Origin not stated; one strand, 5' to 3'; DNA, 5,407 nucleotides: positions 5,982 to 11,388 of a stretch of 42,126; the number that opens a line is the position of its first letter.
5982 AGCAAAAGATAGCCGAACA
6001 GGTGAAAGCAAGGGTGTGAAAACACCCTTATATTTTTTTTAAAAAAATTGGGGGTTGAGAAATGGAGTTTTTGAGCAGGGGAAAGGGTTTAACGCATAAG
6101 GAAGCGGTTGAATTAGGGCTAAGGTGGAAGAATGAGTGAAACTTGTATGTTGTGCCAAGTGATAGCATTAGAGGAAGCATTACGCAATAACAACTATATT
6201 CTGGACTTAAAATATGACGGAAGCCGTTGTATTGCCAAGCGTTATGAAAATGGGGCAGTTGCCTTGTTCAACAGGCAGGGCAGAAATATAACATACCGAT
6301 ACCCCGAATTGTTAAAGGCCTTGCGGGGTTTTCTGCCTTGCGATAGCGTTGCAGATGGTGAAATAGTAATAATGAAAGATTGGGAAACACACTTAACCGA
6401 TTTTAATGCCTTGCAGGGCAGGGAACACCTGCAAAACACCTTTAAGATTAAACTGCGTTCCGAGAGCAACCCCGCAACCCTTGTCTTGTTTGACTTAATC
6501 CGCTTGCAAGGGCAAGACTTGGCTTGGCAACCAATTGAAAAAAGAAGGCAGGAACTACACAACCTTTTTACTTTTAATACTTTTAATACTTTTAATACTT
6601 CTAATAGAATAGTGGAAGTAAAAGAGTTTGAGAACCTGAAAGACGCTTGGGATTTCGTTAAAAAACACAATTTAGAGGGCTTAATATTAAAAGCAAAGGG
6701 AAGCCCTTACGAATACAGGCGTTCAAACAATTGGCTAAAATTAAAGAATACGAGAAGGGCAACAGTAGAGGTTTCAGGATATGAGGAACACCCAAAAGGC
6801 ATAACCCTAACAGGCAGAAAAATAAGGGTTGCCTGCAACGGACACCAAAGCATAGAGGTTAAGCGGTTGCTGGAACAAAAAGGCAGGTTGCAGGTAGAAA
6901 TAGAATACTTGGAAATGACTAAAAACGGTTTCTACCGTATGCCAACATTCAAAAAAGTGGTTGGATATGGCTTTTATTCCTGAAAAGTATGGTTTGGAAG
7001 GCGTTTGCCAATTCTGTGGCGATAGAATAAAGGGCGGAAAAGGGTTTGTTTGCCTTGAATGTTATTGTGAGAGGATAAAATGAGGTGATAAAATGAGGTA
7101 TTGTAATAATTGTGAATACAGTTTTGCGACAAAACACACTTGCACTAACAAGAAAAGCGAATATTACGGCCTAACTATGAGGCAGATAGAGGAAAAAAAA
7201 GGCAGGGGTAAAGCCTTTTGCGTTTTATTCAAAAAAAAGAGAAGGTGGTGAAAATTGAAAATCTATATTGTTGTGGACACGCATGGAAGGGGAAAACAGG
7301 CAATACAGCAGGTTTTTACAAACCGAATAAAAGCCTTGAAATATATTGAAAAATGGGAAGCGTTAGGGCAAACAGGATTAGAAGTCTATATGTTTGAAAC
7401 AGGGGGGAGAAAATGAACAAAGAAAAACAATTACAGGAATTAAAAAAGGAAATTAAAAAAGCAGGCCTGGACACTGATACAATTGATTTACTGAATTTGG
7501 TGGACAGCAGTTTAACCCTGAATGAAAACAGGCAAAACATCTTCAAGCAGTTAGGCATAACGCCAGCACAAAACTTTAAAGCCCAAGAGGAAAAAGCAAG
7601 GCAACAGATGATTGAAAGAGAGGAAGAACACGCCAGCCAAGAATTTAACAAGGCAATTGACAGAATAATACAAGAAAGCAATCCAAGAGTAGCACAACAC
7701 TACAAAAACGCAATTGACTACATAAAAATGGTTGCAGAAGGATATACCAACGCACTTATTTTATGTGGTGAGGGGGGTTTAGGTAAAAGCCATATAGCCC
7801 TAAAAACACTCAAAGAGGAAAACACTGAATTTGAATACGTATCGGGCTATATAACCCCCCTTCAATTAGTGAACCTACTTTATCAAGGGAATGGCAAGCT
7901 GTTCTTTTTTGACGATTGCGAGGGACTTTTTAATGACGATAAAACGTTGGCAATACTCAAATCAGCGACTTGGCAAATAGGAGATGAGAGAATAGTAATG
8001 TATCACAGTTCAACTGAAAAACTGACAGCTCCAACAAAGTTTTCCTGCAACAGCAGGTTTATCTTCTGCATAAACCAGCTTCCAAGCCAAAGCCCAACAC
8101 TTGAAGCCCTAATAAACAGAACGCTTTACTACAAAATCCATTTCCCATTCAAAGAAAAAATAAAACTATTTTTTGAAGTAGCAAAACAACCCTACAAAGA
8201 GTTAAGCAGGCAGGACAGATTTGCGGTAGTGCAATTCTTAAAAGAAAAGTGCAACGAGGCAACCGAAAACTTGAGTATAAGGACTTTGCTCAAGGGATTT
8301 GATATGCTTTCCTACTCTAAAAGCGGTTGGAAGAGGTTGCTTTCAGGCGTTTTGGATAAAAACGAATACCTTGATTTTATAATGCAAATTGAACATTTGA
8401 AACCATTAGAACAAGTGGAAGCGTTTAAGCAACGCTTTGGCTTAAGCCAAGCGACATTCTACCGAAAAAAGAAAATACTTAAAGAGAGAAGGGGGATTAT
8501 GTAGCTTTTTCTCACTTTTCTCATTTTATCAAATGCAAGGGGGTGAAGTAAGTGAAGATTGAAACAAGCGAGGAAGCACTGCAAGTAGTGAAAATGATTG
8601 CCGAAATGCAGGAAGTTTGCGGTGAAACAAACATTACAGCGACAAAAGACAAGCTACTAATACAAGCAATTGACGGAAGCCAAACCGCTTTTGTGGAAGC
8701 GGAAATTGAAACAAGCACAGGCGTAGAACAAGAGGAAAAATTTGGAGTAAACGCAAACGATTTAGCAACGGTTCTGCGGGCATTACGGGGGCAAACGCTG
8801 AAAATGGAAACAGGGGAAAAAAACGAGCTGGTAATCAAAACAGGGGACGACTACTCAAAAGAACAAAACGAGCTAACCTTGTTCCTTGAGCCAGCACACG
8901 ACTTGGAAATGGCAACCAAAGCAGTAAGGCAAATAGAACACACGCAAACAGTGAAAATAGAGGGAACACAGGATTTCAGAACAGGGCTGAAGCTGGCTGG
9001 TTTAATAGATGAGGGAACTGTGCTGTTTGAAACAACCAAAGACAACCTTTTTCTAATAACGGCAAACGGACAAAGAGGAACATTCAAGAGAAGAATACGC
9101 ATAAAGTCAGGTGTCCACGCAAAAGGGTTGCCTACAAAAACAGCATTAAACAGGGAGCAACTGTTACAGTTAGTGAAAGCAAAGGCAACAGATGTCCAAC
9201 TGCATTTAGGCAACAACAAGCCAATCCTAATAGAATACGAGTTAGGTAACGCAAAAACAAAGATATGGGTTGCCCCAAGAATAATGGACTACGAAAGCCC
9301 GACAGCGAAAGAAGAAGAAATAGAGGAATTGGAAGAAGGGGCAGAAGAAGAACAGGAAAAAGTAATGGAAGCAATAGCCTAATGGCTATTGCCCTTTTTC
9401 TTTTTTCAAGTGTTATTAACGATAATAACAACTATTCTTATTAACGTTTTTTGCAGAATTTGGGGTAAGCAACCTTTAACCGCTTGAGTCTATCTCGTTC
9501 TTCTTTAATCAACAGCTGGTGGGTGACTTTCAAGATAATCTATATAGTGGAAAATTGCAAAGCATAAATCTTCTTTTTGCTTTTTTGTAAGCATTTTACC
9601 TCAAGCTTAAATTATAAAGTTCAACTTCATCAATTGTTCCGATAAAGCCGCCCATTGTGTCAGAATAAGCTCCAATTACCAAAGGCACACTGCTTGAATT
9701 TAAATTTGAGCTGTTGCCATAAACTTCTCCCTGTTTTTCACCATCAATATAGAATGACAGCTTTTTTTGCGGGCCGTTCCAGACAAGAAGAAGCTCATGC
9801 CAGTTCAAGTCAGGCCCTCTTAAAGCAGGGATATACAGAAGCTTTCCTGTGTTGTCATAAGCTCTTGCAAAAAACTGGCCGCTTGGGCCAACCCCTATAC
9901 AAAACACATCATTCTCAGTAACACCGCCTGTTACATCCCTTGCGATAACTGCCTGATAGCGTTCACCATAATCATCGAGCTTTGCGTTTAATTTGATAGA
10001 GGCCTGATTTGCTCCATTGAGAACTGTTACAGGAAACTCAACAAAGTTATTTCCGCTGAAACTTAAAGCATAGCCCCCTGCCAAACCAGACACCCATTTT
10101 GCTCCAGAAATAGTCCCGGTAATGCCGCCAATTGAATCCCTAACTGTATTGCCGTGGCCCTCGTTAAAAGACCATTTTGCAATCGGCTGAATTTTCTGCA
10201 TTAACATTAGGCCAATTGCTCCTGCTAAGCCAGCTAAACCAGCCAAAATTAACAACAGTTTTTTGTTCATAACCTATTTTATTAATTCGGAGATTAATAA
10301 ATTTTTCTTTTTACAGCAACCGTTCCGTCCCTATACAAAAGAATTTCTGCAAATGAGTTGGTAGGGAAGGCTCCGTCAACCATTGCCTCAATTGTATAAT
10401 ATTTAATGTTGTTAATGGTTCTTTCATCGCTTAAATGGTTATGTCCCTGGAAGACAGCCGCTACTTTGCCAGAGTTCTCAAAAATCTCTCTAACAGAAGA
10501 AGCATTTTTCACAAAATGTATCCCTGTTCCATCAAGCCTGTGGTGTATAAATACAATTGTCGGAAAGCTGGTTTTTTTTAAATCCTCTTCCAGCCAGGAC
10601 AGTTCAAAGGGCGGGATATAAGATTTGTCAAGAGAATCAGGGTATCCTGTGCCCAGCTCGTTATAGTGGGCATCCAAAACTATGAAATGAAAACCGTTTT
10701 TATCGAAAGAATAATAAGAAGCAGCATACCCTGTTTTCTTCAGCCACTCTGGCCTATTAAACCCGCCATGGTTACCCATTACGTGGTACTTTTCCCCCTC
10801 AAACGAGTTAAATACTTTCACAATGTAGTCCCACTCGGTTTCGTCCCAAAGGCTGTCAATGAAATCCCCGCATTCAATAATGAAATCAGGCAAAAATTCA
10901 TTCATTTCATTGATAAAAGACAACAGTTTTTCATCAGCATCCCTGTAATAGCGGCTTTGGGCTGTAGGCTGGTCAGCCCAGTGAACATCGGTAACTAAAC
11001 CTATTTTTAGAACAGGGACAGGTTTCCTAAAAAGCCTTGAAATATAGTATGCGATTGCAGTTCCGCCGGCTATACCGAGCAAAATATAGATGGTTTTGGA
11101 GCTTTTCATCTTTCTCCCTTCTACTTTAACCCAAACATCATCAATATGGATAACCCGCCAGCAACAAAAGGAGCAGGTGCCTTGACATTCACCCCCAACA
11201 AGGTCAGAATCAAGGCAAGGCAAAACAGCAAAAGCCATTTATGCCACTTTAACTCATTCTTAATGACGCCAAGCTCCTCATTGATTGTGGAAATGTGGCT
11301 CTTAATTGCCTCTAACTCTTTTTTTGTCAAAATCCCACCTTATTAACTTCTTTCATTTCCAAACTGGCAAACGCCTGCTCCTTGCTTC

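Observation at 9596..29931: No recognisable terminase, portal, HK97 or double-jelly-roll capsid gene: possibly an undescribed virion architecture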

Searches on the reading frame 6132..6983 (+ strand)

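Call 8: search_protein_families(library=pfam, max_evalue=0.01, proteins=[window:6132-6983:+])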
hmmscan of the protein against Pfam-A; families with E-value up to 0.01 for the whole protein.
window:6132-6983:+ (283 aa): 3 families
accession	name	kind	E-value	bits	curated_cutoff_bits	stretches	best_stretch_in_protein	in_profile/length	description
PF01068.26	DNA_ligase_A_M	-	1.1e-33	117.1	26.2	1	6-205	2-204/204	ATP dependent DNA ligase domain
PF01331.24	mRNA_cap_enzyme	-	3.4e-08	34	29.6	1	115-205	90-194/194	mRNA capping enzyme, catalytic domain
PF14743.12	DNA_ligase_OB_2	-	0.0012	19.2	28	0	250-276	39-65/66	DNA ligase OB-like domain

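Call 114: search_protein_families(library=ncbifam, max_evalue=0.001, proteins=[window:6132-6983:+])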
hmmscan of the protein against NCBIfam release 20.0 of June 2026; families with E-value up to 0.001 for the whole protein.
window:6132-6983:+ (283 aa): 13 families
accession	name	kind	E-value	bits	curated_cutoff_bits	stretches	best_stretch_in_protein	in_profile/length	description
TIGR02779.1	NHEJ_ligase_lig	equivalog_domain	3.3e-43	148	227.75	1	14-221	8-200/302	non-homologous end-joining DNA ligase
TIGR02776.1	NHEJ_ligase_prk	equivalog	3.2e-39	135.3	373.2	1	21-221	6-192/587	DNA ligase D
NF007211.0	PRK09633.1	equivalog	5e-34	117.7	774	1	13-220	9-222/610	DNA ligase D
NF005796.0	PRK07636.1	subfamily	1.8e-32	112.6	337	1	12-232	10-212/275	ATP-dependent DNA ligase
NF004628.0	PRK05972.1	subfamily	8.7e-31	106.8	895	1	13-220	252-442/870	ATP-dependent DNA ligase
NF006701.0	PRK09247.1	equivalog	5.1e-30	104.9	543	1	12-206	215-407/540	ATP-dependent DNA ligase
NF007210.0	PRK09632.1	equivalog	2.9e-28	98.6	989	1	13-219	487-672/781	ATP-dependent DNA ligase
TIGR04120.1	DNA_lig_bact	equivalog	8.3e-28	97.7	400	1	6-206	205-398/526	cisplatin damage response ATP-dependent DNA ligase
NF006078.0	PRK08224.1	equivalog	2e-27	96.1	296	1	21-223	25-216/350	ATP-dependent DNA ligase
TIGR00574.1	dnl1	superfamily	2.4e-25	89.3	217.8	1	20-206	190-376/527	ATP-dependent DNA ligase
NF002868.0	PRK03180.1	equivalog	4.8e-18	65.1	641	1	12-208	194-383/509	ATP-dependent DNA ligase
NF041331.1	LigA_Halo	equivalog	1.9e-15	56.4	830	1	5-206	231-427/552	ATP-dependent DNA ligase LigA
NF006592.0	PRK09125.1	equivalog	9.7e-09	34.6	200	1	133-219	130-215/283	DNA ligase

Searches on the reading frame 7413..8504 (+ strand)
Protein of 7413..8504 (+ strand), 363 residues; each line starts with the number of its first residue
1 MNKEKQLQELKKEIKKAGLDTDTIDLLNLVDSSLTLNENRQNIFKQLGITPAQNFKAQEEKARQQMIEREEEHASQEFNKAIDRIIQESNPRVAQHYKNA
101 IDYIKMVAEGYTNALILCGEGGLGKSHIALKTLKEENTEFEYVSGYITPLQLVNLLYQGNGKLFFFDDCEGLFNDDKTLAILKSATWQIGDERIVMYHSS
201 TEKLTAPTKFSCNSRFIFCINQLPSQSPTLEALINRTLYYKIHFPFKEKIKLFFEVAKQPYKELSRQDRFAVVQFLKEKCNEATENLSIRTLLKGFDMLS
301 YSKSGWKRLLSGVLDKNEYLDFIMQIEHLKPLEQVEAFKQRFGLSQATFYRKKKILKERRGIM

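Call 7: search_protein_families(library=phrogs, max_evalue=0.1, proteins=[window:7413-8504:+])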
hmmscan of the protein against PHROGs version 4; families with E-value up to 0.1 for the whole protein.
window:7413-8504:+ (363 aa): 6 families
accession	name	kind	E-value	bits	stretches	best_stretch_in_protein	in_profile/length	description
phrog_1250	-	unknown function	7.3e-23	82.1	1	63-309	60-320/327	unknown function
phrog_50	-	DNA, RNA and nucleotide metabolism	0.0022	18.1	1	90-156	346-412/570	DnaC-like helicase loader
phrog_3277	-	DNA, RNA and nucleotide metabolism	0.005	17.7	1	107-153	5-54/168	DnaC-like helicase loader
phrog_4871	-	other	0.006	16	1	29-129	130-230/764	ATP-dependent protease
phrog_16112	-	unknown function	0.0099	16.8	1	42-100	73-131/161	-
phrog_14128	-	unknown function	0.017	16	1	4-45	44-86/99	-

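Call 8: search_protein_families(library=pfam, max_evalue=0.01, proteins=[window:7413-8504:+])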
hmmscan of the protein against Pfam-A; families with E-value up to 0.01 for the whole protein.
window:7413-8504:+ (363 aa): 1 family
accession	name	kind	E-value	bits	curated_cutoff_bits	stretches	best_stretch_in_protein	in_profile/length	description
PF16796.11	Microtub_bd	-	0.0042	17.4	27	1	56-131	40-110/155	Microtubule binding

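Call 31: search_solved_structures(query=window:7413-8504:+, max_evalue=1)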
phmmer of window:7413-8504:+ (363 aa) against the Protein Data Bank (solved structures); distinct sequences matched with E-value up to 1: 4.
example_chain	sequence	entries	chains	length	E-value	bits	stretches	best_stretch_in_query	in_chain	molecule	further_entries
6qpw_B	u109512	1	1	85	0.42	13.2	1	251-306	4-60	Sister chromatid cohesion protein 1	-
5lt3_A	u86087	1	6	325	0.5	12.9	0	81-129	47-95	Kinesin-1 heavy chain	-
1w1w_E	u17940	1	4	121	0.5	12.9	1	249-305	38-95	SISTER CHROMATID COHESION PROTEIN 1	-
6ojq_K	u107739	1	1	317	0.88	12.1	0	81-129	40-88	Kinesin-1 heavy chain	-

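Call 99: search_dna_similar(query=window:7413-8504:+, collection=phages, mode=protein, max_evalue=0.001, max_rows=12)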
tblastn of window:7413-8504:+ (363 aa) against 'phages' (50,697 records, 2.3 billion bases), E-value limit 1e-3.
Records with a match: 162; places in all: 162; records where one place covers at least 80% of the query: 0.
Best place of each record, by identity: <60% 162.
By first word of the organism name: Vibrio 88; Escherichia 18; Pseudomonas 11; Klebsiella 10; Erwinia 7; Bacteroides 5; Yersinia 4; Salmonella 4; Aeromonas 3; Roseobacter 3; and 6 more.
By host as written in the record: - 87; Pseudomonas aeruginosa PAO1 5; Klebsiella pneumoniae 5; Vibrio crassostreae 3; Pseudomonas aeruginosa 3; Erwinia amylovora 3; Erwinia amylovora SNUABM_01 3; Escherichia coli 3; and 40 more.
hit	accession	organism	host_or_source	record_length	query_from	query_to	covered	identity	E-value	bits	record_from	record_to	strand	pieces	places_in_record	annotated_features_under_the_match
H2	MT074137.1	Bacteroides phage DAC16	Bacteroides thetaiotaomicron VPI-5485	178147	53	292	66%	26.7%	8e-12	72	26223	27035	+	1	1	hypothetical protein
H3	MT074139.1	Bacteroides phage DAC19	Bacteroides thetaiotaomicron VPI-5487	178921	53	292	66%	26.7%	2e-11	72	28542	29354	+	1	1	hypothetical protein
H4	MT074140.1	Bacteroides phage DAC20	Bacteroides thetaiotaomicron VPI-5488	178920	53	292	66%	26.7%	2e-11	72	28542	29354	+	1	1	hypothetical protein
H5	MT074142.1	Bacteroides phage DAC23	Bacteroides thetaiotaomicron VPI-5490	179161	53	292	66%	26.7%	2e-11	72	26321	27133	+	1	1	hypothetical protein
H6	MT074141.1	Bacteroides phage DAC22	Bacteroides thetaiotaomicron VPI-5489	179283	53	292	66%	26.7%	2e-11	72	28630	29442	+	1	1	hypothetical protein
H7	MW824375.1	Vibrio phage 207E48.1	Vibrio crassostreae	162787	107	309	56%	31.4%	8e-13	76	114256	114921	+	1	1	hypothetical protein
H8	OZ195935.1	Vibrio phage D484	Seawater and oysters mix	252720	70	309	66%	25.2%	9e-5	50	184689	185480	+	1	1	unknown function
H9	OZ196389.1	Vibrio phage D490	Seawater and oysters mix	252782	70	309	66%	25.2%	9e-5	50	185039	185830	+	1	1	unknown function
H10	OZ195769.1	Vibrio phage D482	Seawater and oysters mix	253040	70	309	66%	25.2%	9e-5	50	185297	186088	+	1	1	unknown function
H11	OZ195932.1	Vibrio phage D481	Seawater and oysters mix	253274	70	309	66%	25.2%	9e-5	50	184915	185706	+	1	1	unknown function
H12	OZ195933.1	Vibrio phage D486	Seawater and oysters mix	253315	70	309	66%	25.2%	9e-5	50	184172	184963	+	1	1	unknown function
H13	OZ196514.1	Vibrio phage K575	Seawater and oysters mix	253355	70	309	66%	25.2%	9e-5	50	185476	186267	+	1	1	unknown function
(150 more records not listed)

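Call 114: search_protein_families(library=ncbifam, max_evalue=0.001, proteins=[window:7413-8504:+])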
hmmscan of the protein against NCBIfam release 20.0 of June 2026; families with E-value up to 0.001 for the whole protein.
window:7413-8504:+ (363 aa): 1 family
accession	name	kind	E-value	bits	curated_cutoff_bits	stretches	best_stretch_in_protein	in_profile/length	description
NF038214.1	IS21_help_AAA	equivalog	0.00018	21.3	200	1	58-159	38-136/232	IS21-like element helper ATPase IstB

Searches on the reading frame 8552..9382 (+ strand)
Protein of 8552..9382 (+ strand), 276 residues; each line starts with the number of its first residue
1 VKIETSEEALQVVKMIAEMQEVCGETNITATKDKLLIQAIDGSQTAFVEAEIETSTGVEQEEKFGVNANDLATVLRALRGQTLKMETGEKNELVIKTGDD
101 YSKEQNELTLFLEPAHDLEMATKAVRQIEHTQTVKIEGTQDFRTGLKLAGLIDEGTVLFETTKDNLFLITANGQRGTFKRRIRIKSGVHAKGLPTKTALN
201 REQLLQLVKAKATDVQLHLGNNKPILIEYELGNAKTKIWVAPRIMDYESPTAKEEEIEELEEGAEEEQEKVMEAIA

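Call 8: search_protein_families(library=pfam, max_evalue=0.01, proteins=[window:8552-9382:+])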
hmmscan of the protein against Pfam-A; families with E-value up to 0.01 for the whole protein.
window:8552-9382:+ (276 aa): 1 family
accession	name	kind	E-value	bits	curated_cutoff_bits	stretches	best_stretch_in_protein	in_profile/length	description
PF00712.24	DNA_pol3_beta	-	0.00011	22.8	24.4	1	20-100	27-104/120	DNA polymerase III beta subunit, N-terminal domain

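Call 80: search_protein_families(library=phrogs, max_evalue=0.01, proteins=[window:8552-9382:+])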
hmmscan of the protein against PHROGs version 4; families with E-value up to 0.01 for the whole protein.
window:8552-9382:+ (276 aa): 1 family
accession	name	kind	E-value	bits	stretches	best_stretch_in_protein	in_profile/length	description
phrog_947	-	DNA, RNA and nucleotide metabolism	5e-07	30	1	11-100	266-352/368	DNA polymerase processivity factor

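Call 114: search_protein_families(library=ncbifam, max_evalue=0.001, proteins=[window:8552-9382:+])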
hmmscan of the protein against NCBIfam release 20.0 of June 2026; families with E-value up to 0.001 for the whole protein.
window:8552-9382:+ (276 aa): 6 families
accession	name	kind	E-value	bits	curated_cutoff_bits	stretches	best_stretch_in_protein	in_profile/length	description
NF002219.0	PRK01115.1-2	equivalog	9.3e-16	58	293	1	7-244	7-245/247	DNA polymerase sliding clamp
NF002221.0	PRK01115.1-4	subfamily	3.2e-14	52.9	239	1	8-244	9-247/248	DNA polymerase sliding clamp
NF002222.0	PRK01115.1-5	subfamily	4.9e-13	49.2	207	1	14-244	13-242/245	DNA polymerase sliding clamp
NF002220.0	PRK01115.1-3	subfamily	6.3e-10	39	284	1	7-243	6-244/246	DNA polymerase sliding clamp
NF002218.0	PRK01115.1-1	equivalog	5.4e-08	32.4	267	1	9-244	9-249/249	DNA polymerase sliding clamp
TIGR00590.1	pcna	equivalog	7e-08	32.2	99.1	1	12-246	12-257/259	proliferating cell nuclear antigen (pcna)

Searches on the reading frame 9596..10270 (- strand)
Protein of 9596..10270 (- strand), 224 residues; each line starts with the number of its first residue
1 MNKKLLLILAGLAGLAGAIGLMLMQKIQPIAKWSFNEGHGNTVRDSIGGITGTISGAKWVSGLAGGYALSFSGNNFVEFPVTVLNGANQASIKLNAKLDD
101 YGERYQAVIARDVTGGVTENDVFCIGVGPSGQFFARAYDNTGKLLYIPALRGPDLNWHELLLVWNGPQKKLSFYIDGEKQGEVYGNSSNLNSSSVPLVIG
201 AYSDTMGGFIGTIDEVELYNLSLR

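Call 4: search_protein_families(library=pfam, max_evalue=0.1, proteins=[window:9596-10270:-])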
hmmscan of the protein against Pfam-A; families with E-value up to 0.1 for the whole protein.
window:9596-10270:- (224 aa): 1 family
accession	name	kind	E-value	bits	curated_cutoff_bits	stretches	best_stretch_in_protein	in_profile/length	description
PF13385.13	Laminin_G_3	-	4.6e-14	53.3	27.6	1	72-223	2-145/151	Concanavalin A-like lectin/glucanases superfamily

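Call 80: search_protein_families(library=phrogs, max_evalue=0.01, proteins=[window:9596-10270:-])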
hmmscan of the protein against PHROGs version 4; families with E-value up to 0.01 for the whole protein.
window:9596-10270:- (224 aa): 1 family
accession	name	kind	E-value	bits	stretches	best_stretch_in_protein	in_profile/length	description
phrog_3545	-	unknown function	0.0028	16.8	1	157-220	897-961/1115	-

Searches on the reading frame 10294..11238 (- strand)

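Call 4: search_protein_families(library=pfam, max_evalue=0.1, proteins=[window:10294-11238:-])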
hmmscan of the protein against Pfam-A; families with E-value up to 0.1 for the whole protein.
window:10294-11238:- (314 aa): 3 families
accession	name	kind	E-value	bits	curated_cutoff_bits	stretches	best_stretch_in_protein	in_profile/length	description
PF00149.33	Metallophos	-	8.3e-12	46.4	21.5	1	77-268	1-189/191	Calcineurin-like phosphoesterase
PF12850.12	Metallophos_2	-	9.3e-05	22.9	27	1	77-277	1-126/154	Calcineurin-like phosphoesterase superfamily domain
PF02786.22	CPSase_L_D2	-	0.015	15.3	19.8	1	221-289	35-103/211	Carbamoyl-phosphate synthase L chain, ATP binding domain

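Call 80: search_protein_families(library=phrogs, max_evalue=0.01, proteins=[window:10294-11238:-])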
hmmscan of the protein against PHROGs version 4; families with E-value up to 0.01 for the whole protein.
window:10294-11238:- (314 aa): 2 families
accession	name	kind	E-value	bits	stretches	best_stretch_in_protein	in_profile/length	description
phrog_1649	-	other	2.8e-06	27.2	1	77-283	36-267/308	metallo-phosphoesterase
phrog_7158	-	unknown function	1.7e-05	24.7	0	77-135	222-279/554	-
